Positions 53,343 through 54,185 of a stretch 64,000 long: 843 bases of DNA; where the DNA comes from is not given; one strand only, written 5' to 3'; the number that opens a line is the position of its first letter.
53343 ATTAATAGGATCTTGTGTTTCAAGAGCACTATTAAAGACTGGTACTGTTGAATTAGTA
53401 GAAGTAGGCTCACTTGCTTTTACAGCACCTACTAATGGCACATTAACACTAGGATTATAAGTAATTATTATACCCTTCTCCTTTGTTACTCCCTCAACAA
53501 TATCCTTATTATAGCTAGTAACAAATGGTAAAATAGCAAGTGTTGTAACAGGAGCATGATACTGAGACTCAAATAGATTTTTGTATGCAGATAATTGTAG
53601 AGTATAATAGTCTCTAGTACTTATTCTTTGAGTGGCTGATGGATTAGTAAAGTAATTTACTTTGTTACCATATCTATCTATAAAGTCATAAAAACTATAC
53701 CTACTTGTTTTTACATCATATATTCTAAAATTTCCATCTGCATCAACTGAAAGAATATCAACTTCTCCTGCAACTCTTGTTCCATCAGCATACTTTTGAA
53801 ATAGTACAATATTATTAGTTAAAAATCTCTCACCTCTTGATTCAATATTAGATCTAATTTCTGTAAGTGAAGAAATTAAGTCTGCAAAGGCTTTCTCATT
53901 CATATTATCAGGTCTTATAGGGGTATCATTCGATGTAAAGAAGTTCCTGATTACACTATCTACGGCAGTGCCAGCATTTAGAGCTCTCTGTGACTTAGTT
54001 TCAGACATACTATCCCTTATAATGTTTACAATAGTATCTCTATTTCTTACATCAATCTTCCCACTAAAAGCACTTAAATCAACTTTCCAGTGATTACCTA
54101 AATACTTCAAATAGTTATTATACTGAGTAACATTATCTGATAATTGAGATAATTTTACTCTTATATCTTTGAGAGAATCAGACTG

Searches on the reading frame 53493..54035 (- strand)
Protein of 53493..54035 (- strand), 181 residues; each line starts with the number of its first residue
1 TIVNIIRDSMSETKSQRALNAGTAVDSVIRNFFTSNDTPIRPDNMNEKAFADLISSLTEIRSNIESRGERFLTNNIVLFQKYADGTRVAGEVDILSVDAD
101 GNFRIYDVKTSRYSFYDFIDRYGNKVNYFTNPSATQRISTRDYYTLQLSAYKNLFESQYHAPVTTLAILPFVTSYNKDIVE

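Call 81: search_protein_families(library=pfam, proteins=[window:53493-54035:-], max_evalue=10)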
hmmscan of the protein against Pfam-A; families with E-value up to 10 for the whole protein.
window:53493-54035:- (181 aa): 2 families
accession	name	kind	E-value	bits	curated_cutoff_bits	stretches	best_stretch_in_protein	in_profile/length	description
PF12705.13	PDDEXK_1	-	0.00033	21.1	22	1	51-116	90-151/247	PD-(D/E)XK nuclease superfamily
PF13017.12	Maelstrom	-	0.096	12.8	22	1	38-147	55-162/215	piRNA pathway germ-plasm component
